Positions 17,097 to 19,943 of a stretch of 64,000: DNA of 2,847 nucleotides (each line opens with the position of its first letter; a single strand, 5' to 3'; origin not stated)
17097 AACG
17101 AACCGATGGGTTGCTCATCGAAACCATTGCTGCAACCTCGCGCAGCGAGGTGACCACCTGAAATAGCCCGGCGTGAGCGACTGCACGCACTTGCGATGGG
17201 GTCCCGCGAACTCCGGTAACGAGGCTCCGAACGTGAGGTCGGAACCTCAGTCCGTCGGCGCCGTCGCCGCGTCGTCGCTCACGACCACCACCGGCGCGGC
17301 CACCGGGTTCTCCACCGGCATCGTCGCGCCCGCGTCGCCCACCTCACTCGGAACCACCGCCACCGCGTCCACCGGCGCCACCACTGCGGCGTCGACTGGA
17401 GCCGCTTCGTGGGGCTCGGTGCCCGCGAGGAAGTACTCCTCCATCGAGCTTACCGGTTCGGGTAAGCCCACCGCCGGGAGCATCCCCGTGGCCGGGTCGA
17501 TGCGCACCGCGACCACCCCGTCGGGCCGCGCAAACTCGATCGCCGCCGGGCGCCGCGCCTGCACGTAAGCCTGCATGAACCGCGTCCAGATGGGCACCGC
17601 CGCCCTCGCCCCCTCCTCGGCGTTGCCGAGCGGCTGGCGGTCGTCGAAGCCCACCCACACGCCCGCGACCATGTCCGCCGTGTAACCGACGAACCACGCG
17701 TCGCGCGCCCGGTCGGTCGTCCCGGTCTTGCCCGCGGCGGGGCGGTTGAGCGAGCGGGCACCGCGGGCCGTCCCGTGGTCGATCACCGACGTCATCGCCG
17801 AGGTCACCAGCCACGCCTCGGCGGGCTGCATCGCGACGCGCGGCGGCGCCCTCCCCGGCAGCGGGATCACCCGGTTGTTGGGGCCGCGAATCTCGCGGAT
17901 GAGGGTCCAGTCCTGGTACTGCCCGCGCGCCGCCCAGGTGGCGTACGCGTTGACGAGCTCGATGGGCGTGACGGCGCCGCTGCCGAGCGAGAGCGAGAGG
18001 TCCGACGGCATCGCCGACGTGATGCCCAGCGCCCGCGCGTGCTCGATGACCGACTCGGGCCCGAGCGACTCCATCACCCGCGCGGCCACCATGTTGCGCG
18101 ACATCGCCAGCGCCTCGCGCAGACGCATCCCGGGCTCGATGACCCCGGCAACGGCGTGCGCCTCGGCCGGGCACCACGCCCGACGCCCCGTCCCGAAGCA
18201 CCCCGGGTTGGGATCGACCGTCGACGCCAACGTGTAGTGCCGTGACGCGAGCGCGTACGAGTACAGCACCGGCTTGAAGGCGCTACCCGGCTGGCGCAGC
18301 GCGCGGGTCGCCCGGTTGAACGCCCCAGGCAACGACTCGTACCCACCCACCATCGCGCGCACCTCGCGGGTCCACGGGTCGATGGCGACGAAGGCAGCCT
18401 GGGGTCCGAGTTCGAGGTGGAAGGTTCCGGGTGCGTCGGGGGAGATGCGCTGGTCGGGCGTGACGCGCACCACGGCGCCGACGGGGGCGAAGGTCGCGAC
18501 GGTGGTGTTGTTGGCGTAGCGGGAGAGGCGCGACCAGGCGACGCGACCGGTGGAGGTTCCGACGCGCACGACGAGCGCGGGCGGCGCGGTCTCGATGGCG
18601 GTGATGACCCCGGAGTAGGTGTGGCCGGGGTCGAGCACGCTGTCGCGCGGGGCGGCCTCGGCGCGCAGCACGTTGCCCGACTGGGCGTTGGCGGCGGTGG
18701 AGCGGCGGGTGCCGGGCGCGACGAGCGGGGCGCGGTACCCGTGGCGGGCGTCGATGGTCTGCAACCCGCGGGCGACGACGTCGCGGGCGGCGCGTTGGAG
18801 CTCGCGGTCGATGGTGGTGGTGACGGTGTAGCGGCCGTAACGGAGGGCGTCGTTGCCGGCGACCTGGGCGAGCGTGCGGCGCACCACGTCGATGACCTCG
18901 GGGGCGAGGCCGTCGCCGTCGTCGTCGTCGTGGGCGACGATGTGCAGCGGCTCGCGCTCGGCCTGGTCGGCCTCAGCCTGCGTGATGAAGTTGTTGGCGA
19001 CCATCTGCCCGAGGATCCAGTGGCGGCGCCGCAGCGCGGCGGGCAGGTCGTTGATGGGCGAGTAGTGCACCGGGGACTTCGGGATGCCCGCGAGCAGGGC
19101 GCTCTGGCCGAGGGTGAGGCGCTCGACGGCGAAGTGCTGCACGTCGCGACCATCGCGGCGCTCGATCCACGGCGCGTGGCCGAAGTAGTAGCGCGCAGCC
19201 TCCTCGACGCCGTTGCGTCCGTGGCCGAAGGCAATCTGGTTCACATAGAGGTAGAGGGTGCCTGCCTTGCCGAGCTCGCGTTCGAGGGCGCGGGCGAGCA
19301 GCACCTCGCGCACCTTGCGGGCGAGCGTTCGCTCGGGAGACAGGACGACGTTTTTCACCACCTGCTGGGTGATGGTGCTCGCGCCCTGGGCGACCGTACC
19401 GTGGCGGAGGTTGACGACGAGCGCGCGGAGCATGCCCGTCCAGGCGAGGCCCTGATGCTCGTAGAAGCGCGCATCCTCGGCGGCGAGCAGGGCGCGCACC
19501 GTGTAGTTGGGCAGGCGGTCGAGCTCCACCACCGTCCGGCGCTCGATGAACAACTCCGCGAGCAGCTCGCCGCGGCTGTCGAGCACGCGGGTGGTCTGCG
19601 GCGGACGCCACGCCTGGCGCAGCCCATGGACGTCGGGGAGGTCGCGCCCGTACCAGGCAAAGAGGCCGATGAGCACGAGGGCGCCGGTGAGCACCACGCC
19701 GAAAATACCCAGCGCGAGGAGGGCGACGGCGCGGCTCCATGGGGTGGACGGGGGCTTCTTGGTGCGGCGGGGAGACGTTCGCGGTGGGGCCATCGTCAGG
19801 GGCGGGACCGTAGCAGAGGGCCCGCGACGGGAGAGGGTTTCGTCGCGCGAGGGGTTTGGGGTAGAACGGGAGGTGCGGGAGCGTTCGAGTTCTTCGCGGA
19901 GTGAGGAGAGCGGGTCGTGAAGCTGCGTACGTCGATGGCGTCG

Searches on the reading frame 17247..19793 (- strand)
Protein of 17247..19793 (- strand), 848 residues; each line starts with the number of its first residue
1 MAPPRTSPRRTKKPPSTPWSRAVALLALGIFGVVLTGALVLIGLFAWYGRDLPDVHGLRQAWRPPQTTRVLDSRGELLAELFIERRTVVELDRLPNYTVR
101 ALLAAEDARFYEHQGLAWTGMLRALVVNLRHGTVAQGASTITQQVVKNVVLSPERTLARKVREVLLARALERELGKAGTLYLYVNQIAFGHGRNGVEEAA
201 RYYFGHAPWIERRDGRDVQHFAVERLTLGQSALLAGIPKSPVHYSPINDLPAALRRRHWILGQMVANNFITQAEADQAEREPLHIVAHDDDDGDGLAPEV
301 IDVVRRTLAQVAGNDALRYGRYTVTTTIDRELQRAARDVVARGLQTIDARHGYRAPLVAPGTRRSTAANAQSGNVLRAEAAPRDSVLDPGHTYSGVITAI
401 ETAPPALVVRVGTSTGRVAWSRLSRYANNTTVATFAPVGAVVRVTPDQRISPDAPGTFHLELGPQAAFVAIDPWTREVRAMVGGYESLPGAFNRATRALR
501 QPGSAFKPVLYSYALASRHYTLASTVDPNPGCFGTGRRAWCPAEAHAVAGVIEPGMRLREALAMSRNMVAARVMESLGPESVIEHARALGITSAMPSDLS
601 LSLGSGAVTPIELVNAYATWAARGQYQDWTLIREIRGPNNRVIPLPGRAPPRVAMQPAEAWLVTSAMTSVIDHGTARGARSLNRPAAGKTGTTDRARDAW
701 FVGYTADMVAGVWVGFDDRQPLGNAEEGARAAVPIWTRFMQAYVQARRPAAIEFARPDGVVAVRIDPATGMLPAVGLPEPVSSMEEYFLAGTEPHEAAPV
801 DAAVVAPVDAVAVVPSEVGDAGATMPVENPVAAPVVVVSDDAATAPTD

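Call 14: find_encoding_contigs(protein=window:17247-19793:-, flank=10000, max_places=10)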
Protein window:17247-19793:- (848 aa): no gene with exactly this product is on record in the collection.

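Call 15: search_protein_families(library=pfam, proteins=[window:17247-19793:-], max_evalue=0.01)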
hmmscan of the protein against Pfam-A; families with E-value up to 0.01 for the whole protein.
window:17247-19793:- (848 aa): 2 families
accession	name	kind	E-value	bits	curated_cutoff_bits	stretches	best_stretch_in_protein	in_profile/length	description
PF00912.28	Transgly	-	1.4e-54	184.7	27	1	76-264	3-177/178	Transglycosylase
PF00905.27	Transpeptidase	-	1.9e-23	83.6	22.1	1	467-725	2-283/299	Penicillin binding protein transpeptidase domain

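Call 16: find_homologous_proteins(query=window:17247-19793:-, max_evalue=1e-100)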
Query window:17247-19793:- (848 aa): 1254 proteins with E <= 1e-100 among 8000 candidates; the best 120 are listed.
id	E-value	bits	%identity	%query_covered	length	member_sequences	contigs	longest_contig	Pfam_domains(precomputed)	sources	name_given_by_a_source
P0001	0.0e+0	1686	91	100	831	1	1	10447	PF00912.29,PF00905.28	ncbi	-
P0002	0.0e+0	1555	84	98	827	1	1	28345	PF00912.29,PF00905.28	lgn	-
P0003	0.0e+0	1439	78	100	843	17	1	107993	PF00912.29,PF00905.28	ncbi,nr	ncbi:MAG: PBP1A family penicillin-binding protein [Deltaproteobacteria bacterium]|nr:PBP1A family pe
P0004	0.0e+0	1437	79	100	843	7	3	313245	PF00912.29,PF00905.28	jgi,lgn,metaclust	metaclust:\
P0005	0.0e+0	1434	77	100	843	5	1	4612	PF00912.29,PF00905.28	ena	-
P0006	0.0e+0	1419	78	100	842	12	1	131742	PF00912.29,PF00905.28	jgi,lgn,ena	-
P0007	0.0e+0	1416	79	97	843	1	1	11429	PF00912.29,PF00905.28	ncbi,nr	ncbi:MAG: hypothetical protein JWM10_4687 [Myxococcaceae bacterium]|nr:hypothetical protein [Myxococ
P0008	0.0e+0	1396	77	98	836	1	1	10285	PF00912.29,PF00905.28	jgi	jgi:penicillin-binding protein 1A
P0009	0.0e+0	1387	78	97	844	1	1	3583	PF00912.29,PF00905.28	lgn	-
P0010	0.0e+0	1290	72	98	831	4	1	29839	PF00912.29,PF00905.28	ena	-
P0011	0.0e+0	1156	67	96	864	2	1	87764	PF00912.29,PF00905.28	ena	-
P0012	0.0e+0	1149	68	96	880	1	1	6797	PF00912.29,PF00905.28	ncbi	-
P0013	0.0e+0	1147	67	96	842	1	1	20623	PF00912.29,PF00905.28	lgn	-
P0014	0.0e+0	1146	66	98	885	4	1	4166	PF00912.29,PF00905.28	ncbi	-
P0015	0.0e+0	1141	66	97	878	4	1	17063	PF00912.29,PF00905.28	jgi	jgi:penicillin-binding protein 1A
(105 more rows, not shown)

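Call 17: find_encoding_contigs(protein=P0001, flank=10000, max_places=3)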
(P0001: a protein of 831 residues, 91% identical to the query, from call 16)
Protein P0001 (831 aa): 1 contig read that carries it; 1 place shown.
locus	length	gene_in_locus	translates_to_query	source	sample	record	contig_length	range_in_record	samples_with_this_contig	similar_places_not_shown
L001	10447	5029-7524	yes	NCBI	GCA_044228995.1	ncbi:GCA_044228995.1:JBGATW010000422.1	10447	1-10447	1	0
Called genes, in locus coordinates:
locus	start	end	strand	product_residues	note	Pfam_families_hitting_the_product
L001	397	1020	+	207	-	-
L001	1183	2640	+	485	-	PF02805:Ada_Zn_binding, PF00165:HTH_AraC (faint), PF12833:HTH_18, PF06029:AlkA_N, PF00730:HhH-GPD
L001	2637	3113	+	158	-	PF02870:Methyltransf_1N, PF01035:DNA_binding_1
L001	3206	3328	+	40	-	-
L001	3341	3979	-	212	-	-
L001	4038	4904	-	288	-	-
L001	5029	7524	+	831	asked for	PF00912:Transgly, PF00905:Transpeptidase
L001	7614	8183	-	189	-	-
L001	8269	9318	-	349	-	PF02163:Peptidase_M50, PF00595:PDZ (weak), PF13180:PDZ_2 (weak), PF17820:PDZ_6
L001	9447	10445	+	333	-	?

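Call 18: find_encoding_contigs(protein=P0002, flank=10000, max_places=3)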
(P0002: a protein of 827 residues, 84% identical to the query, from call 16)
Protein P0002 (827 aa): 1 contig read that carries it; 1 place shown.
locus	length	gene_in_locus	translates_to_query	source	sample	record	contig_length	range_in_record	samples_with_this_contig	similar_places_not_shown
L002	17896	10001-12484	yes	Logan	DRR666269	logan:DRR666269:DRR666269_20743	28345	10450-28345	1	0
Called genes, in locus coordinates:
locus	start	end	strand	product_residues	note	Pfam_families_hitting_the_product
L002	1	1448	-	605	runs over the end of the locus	PF00034:Cytochrom_C (faint), PF03150:CCP_MauG (faint), PF13442:Cytochrome_CBB3 (faint)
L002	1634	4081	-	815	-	PF17795:Vault_3 (faint), PF11978:MVP_shoulder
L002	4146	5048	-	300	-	-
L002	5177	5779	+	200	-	-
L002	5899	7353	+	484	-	PF02805:Ada_Zn_binding, PF12833:HTH_18, PF00165:HTH_AraC (weak), PF06029:AlkA_N, PF00730:HhH-GPD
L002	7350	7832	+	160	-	PF02870:Methyltransf_1N, PF01035:DNA_binding_1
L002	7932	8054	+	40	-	-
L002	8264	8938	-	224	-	-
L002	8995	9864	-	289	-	-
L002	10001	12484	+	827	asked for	PF00912:Transgly, PF00905:Transpeptidase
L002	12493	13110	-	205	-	-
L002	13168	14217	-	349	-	PF02163:Peptidase_M50, PF17820:PDZ_6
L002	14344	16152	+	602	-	PF01841:Transglut_core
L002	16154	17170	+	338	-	-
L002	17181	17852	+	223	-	PF03803:Scramblase, PF04525:LOR (faint)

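Call 19: find_encoding_contigs(protein=P0003, flank=10000, max_places=3)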
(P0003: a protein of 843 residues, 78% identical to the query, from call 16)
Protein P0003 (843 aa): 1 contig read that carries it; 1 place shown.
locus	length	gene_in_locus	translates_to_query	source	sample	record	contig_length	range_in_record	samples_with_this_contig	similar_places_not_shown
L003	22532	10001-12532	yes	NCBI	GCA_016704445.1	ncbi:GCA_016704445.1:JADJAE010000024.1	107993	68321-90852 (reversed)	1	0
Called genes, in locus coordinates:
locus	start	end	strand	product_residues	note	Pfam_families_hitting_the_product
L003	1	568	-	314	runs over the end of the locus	-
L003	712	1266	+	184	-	PF13302:Acetyltransf_3, PF13420:Acetyltransf_4, PF00583:Acetyltransf_1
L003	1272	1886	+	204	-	-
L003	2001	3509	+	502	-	-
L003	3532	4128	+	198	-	-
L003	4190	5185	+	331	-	-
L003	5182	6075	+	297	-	PF00224:PK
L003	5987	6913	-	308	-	PF03548:LolA, PF17131:TP_0789-like (weak)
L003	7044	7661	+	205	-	-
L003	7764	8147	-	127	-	PF04480:DUF559, PF18741:MTES_1575 (weak)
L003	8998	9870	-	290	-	-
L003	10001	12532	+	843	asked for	PF00912:Transgly, PF00905:Transpeptidase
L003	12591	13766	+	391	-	PF01494:FAD_binding_3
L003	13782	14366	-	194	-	-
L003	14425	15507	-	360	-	PF02163:Peptidase_M50, PF17820:PDZ_6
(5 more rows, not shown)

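Call 20: find_encoding_contigs(protein=P0004, flank=10000, max_places=3)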
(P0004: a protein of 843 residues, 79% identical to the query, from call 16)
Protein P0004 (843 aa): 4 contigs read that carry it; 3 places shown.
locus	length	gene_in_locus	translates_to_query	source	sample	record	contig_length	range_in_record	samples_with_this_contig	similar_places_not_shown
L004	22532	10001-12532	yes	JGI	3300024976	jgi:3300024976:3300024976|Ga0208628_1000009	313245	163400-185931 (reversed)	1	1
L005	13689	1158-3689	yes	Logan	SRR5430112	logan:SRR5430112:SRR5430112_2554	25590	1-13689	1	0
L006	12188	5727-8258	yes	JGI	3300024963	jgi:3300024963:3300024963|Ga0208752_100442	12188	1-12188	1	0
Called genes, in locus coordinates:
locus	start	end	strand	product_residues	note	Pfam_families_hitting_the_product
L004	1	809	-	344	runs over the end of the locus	PF07648:Kazal_2 (faint), PF00050:Kazal_1 (weak)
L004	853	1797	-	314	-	-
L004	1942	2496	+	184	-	PF13302:Acetyltransf_3, PF13420:Acetyltransf_4, PF00583:Acetyltransf_1, PF13523:Acetyltransf_8 (weak)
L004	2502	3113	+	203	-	-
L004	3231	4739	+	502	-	-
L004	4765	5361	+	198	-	-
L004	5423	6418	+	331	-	-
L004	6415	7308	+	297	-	PF00224:PK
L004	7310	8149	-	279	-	PF03548:LolA, PF17131:TP_0789-like (weak)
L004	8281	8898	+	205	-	-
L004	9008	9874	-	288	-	-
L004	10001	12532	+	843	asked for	PF00912:Transgly, PF00905:Transpeptidase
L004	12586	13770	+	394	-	PF01494:FAD_binding_3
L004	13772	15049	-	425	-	-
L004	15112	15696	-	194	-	-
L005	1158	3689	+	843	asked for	PF00912:Transgly, PF00905:Transpeptidase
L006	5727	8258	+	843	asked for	PF00912:Transgly, PF00905:Transpeptidase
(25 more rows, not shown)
